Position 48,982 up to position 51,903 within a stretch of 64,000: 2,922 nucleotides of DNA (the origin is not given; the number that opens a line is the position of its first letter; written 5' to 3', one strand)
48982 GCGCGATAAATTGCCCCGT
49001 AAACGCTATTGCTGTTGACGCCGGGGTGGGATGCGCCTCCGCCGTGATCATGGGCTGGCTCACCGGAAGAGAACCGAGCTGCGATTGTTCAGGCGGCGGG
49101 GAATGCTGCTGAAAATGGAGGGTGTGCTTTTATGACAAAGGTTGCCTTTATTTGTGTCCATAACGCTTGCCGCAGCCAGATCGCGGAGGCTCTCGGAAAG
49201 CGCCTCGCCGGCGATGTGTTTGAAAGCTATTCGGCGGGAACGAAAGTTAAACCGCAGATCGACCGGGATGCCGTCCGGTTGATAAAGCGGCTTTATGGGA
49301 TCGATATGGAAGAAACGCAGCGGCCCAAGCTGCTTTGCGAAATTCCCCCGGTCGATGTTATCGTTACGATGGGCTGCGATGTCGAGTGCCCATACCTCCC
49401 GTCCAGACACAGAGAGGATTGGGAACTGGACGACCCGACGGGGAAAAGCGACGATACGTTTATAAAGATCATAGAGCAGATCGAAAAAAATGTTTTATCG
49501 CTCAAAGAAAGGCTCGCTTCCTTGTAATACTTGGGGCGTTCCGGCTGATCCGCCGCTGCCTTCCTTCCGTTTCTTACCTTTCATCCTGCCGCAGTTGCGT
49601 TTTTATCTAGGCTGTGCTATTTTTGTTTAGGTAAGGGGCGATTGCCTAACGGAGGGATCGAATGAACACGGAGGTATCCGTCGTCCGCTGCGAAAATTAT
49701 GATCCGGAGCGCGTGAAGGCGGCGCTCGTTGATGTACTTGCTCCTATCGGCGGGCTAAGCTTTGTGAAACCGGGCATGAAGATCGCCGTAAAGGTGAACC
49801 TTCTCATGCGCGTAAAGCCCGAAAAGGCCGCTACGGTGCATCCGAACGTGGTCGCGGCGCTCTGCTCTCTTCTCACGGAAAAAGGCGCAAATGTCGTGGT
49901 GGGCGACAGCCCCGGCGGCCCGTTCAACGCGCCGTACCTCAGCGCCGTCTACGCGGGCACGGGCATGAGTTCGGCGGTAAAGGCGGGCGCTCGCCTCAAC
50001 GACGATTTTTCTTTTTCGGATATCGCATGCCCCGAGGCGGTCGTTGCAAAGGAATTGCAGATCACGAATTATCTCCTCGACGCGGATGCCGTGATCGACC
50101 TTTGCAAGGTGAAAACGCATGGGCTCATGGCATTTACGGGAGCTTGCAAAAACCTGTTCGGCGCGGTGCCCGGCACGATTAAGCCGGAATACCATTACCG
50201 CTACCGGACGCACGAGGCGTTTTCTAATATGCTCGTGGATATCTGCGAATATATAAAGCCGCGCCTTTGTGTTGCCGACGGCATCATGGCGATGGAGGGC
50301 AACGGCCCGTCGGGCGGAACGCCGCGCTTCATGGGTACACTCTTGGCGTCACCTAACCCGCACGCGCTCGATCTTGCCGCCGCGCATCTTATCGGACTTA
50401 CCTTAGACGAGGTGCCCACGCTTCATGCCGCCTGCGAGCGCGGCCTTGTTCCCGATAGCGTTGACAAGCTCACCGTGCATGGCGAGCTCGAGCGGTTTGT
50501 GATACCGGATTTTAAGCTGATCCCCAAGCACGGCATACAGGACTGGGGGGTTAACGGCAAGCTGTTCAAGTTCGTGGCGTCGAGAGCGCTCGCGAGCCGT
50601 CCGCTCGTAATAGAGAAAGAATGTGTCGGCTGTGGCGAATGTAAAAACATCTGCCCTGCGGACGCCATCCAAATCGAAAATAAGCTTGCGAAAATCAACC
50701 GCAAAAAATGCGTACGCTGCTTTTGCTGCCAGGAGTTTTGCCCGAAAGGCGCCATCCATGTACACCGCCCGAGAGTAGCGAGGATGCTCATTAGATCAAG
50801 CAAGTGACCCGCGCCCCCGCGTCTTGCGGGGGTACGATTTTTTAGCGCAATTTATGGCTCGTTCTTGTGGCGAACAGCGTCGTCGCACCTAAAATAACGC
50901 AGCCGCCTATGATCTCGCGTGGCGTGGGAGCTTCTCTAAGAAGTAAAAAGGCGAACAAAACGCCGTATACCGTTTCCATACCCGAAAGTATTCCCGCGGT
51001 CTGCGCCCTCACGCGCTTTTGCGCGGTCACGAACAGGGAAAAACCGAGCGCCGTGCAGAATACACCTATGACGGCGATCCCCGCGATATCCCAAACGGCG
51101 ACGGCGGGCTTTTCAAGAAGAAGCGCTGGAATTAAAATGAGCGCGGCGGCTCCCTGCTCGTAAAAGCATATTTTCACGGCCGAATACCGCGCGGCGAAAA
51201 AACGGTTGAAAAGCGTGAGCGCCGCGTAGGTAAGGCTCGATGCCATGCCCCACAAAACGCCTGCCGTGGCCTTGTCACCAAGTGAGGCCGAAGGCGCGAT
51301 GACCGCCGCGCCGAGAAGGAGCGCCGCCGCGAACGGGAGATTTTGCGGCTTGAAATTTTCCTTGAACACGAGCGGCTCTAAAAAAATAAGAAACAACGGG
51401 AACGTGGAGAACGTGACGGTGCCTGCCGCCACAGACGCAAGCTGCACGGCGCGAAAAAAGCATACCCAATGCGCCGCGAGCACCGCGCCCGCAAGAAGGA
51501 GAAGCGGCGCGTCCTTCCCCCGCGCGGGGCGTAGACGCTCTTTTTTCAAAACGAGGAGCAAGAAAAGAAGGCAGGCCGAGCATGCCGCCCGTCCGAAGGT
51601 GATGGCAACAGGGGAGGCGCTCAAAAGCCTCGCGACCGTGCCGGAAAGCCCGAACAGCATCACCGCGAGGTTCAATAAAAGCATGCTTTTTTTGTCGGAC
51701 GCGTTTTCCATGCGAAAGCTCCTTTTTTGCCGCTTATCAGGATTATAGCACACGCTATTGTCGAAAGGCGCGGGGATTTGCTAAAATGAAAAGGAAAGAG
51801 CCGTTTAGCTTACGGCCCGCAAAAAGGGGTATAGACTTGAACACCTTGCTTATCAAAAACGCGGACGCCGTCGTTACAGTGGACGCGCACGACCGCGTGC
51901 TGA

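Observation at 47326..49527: arsR-hgcA-hgcB-arsC: a mercury-methylation gene pair wired into an arsenic-type sensor/reductase operon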

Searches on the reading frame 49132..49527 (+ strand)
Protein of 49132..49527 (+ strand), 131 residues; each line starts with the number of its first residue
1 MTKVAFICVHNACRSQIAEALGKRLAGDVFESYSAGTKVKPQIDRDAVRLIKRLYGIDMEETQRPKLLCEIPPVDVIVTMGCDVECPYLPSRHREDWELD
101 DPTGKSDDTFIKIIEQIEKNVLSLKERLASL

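Call 3: search_protein_families(library=pfam, proteins=[window:49132-49527:+], max_evalue=0.01)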
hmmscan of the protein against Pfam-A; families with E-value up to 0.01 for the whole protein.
window:49132-49527:+ (131 aa): 1 family
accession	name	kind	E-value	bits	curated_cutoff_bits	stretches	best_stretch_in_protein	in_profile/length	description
PF01451.26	LMWPc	-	2.6e-17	63.8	23.2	1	4-121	1-140/144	Low molecular weight phosphotyrosine protein phosphatase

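Call 4: search_protein_families(library=ncbifam, proteins=[window:49132-49527:+], max_evalue=0.01)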
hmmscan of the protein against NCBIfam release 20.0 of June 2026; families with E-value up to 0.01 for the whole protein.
window:49132-49527:+ (131 aa): 5 families
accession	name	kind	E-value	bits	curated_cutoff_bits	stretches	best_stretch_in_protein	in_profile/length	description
NF010053.0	PRK13530.1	subfamily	1.1e-17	64.6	215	1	4-127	6-131/133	arsenate reductase (thioredoxin)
TIGR02689.1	ars_reduc_gluta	equivalog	3.6e-16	59.5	157.6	1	3-123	2-124/126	arsenate reductase, glutathione/glutaredoxin type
TIGR02691.1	arsC_pI258_fam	equivalog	9.7e-16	58.2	174.3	1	5-109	2-110/129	arsenate reductase (thioredoxin)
NF008486.0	PRK11391.1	equivalog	9.8e-05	22.8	247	1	4-82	9-88/148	phosphotyrosine-protein phosphatase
NF007520.0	PRK10126.1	equivalog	0.00077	19.9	243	0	3-50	4-52/147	low molecular weight protein-tyrosine-phosphatase Wzb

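Call 20: search_solved_structures(query=window:49132-49527:+, max_evalue=0.001, show_alignments=3)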
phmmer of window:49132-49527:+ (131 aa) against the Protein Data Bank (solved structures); distinct sequences matched with E-value up to 0.001: 15.
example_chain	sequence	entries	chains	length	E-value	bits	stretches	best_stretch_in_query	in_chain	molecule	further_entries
3t38_A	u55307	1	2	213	2.5e-19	72.6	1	3-124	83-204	Arsenate Reductase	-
2cd7_A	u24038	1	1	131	2.8e-14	56.3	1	4-121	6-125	PROTEIN ARSC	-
1ljl_A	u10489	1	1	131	5.2e-14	55.4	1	4-121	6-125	arsenate reductase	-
1y1l_A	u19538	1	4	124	1.8e-13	53.7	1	3-123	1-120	arsenate reductase (arsC)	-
1lju_A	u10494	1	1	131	9.9e-13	51.3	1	4-121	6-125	arsenate reductase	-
1lk0_A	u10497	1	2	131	1.1e-12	51.1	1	4-121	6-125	arsenate reductase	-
2l17_A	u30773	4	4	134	3.9e-12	49.4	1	1-124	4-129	Arsenate reductase | Glutaredoxin arsenate reductase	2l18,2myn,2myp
1rxe_A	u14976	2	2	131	1.2e-11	47.8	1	4-121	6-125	Arsenate reductase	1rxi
1jf8_A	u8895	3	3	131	2.5e-11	46.8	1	4-121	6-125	arsenate reductase | Protein arsC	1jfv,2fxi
1jl3_A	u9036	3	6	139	3e-11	46.5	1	4-104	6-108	ARSENATE REDUCTASE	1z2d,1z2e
3rh0_A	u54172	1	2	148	1.1e-09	41.4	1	2-123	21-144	ARSENATE REDUCTASE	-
2l19_A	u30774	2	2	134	1.1e-09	41.4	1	1-124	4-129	Arsenate reductase | Glutaredoxin arsenate reductase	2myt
2myu_A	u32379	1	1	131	1.6e-09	40.9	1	1-124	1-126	Glutaredoxin arsenate reductase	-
2ipa_B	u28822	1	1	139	6.1e-09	39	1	4-104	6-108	Protein arsC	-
4egs_A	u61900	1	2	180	4.3e-05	26.6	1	3-80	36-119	Ribose 5-phosphate isomerase RpiB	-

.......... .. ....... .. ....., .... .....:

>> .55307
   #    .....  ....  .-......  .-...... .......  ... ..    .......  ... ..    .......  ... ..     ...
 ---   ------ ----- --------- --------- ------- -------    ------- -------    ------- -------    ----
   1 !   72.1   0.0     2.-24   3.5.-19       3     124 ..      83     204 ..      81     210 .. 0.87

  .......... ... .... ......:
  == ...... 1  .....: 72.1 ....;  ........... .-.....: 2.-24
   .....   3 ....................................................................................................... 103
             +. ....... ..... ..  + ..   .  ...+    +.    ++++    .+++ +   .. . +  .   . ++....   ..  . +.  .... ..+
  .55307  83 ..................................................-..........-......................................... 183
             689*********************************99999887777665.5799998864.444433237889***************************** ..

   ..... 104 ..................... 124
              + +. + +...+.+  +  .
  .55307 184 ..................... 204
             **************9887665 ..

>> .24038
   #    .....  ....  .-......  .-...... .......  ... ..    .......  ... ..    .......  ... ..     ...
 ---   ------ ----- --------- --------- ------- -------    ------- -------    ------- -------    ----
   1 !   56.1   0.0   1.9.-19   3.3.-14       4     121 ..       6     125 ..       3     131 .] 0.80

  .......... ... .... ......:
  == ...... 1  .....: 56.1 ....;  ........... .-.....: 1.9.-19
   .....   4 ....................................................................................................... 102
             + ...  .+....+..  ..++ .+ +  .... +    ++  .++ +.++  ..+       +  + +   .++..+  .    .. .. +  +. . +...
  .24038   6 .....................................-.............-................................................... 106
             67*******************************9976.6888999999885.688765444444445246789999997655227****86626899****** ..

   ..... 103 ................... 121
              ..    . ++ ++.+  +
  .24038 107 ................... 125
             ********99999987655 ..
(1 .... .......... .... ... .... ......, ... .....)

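Call 47: find_homologous_proteins(query=window:49132-49527:+, max_evalue=1e-10)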
Query window:49132-49527:+ (131 aa): 8000 proteins with E <= 1e-10 among 8000 candidates; the best 120 are listed.
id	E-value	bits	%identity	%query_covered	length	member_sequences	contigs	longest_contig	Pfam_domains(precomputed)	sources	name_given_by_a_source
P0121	8.1e-82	289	100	100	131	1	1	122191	PF01451.28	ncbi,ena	-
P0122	1.4e-79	282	97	100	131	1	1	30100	PF01451.28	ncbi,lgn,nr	ncbi:MAG TPA: arsenate reductase ArsC [Clostridia bacterium]|nr:arsenate reductase ArsC [Clostridia 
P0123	3.8e-66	239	80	100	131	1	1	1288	PF01451.28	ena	-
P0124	5.6e-65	235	79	100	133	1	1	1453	PF01451.28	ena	-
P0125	2.0e-64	233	80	98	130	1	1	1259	PF01451.28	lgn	-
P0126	2.8e-64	233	76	99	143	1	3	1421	PF01451.28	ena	-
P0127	4.0e-64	232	77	100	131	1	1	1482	PF01451.28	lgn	-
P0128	7.4e-64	231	79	98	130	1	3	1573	PF01451.28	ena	-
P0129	8.3e-64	231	76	100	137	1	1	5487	PF01451.28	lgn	-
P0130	8.5e-64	231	78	100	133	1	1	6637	PF01451.28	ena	-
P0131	1.4e-63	230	76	100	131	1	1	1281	PF01451.28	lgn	-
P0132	1.4e-63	230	80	98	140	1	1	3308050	PF01451.28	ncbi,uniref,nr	ncbi:arsenate reductase ArsC [Caproiciproducens sp. NJN-50]|uniref:arsenate reductase ArsC n=1 Tax=C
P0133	1.5e-63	230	77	100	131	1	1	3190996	PF01451.28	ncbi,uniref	ncbi:arsenate reductase ArsC [Caproiciproducens sp. R2]|uniref:arsenate reductase ArsC n=1 Tax=Capro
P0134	1.7e-63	230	76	100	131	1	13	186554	PF01451.28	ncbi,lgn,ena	-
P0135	2.0e-63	230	79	98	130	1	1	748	PF01451.28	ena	-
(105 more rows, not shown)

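Call 49: find_encoding_contigs(protein=P0121, flank=3000, max_places=2)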
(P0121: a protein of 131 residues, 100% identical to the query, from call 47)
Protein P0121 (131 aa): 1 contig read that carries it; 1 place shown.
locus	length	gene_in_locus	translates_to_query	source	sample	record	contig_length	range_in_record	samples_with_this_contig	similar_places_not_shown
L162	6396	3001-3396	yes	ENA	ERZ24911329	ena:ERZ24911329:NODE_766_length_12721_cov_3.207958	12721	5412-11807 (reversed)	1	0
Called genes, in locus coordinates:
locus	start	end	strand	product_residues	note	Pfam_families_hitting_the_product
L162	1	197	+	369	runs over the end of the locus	?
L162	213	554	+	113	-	PF01155:HypA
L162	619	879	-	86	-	PF08765:Mor (weak)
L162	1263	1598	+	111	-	PF12840:HTH_20 (weak), PF01022:HTH_5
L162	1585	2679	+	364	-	PF03599:CdhD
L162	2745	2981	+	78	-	PF00037:Fer4 (weak)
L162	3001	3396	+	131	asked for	PF01451:LMWPc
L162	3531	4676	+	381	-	PF04015:DUF362, PF25160:LdpA_Fe-S-bd (faint), PF00037:Fer4 (weak), PF12797:Fer4_2 (faint), PF12838:Fer4_7 (weak), PF13187:Fer4_9 (faint), PF13237:Fer4_10 (weak), PF14697:Fer4_21 (weak)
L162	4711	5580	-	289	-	PF00892:EamA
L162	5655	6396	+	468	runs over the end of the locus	PF01979:Amidohydro_1, PF07969:Amidohydro_3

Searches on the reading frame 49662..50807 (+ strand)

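Call 3: search_protein_families(library=pfam, proteins=[window:49662-50807:+], max_evalue=0.01)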
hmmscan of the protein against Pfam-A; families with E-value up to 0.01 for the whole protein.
window:49662-50807:+ (381 aa): 11 families
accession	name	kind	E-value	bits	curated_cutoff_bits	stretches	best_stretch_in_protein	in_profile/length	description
PF04015.17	DUF362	-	6.9e-54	183.4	24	1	41-241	1-199/200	Domain of unknown function (DUF362)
PF25160.1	LdpA_Fe-S-bd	-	5.3e-07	29.8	27.6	2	314-338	21-45/49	LdpA Fe-S cluster-binding domain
PF13237.11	Fer4_10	-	6e-07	29.7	25.5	1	317-361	5-53/53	4Fe-4S dicluster domain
PF14697.11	Fer4_21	-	1.4e-06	28.8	35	1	317-366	4-58/59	4Fe-4S dicluster domain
PF00037.32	Fer4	-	1.8e-06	28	21.1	1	316-337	3-24/24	4Fe-4S binding domain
PF12838.12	Fer4_7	-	5.9e-06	27.1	27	1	321-364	2-52/52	4Fe-4S dicluster domain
PF12797.12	Fer4_2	-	1.6e-05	25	24.5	1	314-333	3-22/22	4Fe-4S binding domain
PF13187.11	Fer4_9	-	1.9e-05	25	27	1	320-365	1-52/52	4Fe-4S dicluster domain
PF12837.12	Fer4_6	-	0.00067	19.9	25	1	321-336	9-24/24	4Fe-4S binding domain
PF13484.11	Fer4_16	-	0.0013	19.9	30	0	320-345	1-24/66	4Fe-4S double cluster binding domain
PF13534.11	Fer4_17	-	0.0059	17.6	22.2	0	319-334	44-59/61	4Fe-4S dicluster domain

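Call 4: search_protein_families(library=ncbifam, proteins=[window:49662-50807:+], max_evalue=0.01)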
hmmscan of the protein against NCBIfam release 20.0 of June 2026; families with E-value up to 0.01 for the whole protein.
window:49662-50807:+ (381 aa): 69 families (the best 25 are shown)
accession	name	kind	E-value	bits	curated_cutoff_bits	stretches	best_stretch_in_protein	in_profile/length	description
NF052623.1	Npun_F2552_fam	equivalog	2.6e-50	171.6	500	1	4-296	2-291/314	Npun_F2552 family protein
NF045874.1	Vhu_polyferre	exception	9.1e-14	51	600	1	308-368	117-177/381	F420-non-reducing hydrogenase associated-polyferredoxin VhuB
NF038196.1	ferrodoxin_EFR1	subfamily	1.3e-13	51.5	75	1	297-369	162-233/242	EFR1 family ferrodoxin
NF005503.0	PRK07118.1-2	equivalog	2.1e-11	43.6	252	1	320-378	139-196/292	RnfABCDGE type electron transport complex subunit B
NF005504.0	PRK07118.1-3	equivalog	6.5e-11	42.1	437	1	318-366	218-266/293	Fe-S cluster domain-containing protein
NF058577.1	FdxA_fam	equivalog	4.7e-10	39.5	65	1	316-364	4-52/52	4Fe-4S ferredoxin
TIGR02700.1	flavo_MJ0208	hypoth_equivalog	1.7e-09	37.3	251.35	1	315-370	143-199/234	dihydromethanopterin reductase (acceptor)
NF040864.1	HgcB_ferredoxin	equivalog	3.5e-09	36.4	99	1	318-368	13-64/93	mercury methylation ferredoxin HgcB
NF005505.0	PRK07118.1-4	equivalog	5e-09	36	378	1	316-367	213-264/265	Fe-S cluster domain-containing protein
NF043069.1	T4HPD_activ_SAM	equivalog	1.2e-08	34.6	425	1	316-366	48-98/299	trans-4-hydroxy-L-proline dehydratase activase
NF004914.0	PRK06273.1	equivalog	1.5e-08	34.6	163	1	310-362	42-107/167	ferredoxin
NF041836.1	rnfB_Methano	equivalog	1.7e-08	34.3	445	1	316-367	213-264/265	Rnf electron transport complex subunit RnfB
NF042909.1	FMH_DH_FwdF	exception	4.1e-08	32.7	375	1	318-366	137-196/336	tungsten-dependent formylmethanofuran dehydrogenase subunit FwdF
NF040770.1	hetero_SS_HdrA2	exception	4.2e-08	31.8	1100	1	314-368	572-626/777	CoB-CoM heterodisulfide reductase HdrA2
TIGR04105.1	FeFe_hydrog_B1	subfamily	1.2e-07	30.8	450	1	316-370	108-165/462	monomeric [FeFe] hydrogenase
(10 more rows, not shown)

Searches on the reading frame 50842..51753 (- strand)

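Call 3: search_protein_families(library=pfam, proteins=[window:50842-51753:-], max_evalue=0.01)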
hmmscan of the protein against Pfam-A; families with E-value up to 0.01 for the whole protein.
window:50842-51753:- (303 aa): 1 family
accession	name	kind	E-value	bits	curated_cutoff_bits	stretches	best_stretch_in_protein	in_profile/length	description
PF00892.27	EamA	-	3.6e-35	121.6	28.2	2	164-294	2-133/135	EamA-like transporter family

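Call 4: search_protein_families(library=ncbifam, proteins=[window:50842-51753:-], max_evalue=0.01)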
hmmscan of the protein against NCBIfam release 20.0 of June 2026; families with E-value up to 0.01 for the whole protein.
window:50842-51753:- (303 aa): 4 families
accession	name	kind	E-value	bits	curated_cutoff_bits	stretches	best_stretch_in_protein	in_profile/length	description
TIGR00950.1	2A78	equivalog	4.2e-27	95.2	230.2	1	35-290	2-262/264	carboxylate/amino acid/amine transporter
NF050091.1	ArAmAcExpYddG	equivalog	6.8e-07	29.1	300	1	28-296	11-283/285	aromatic amino acid exporter YddG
TIGR03340.1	phn_DUF6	hypoth_equivalog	6.3e-05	22.8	288.15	1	85-289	66-276/281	phosphonate utilization associated putative membrane protein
NF007823.0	PRK10532.1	equivalog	0.0087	15.2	354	0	50-291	42-276/295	threonine/homoserine exporter RhtA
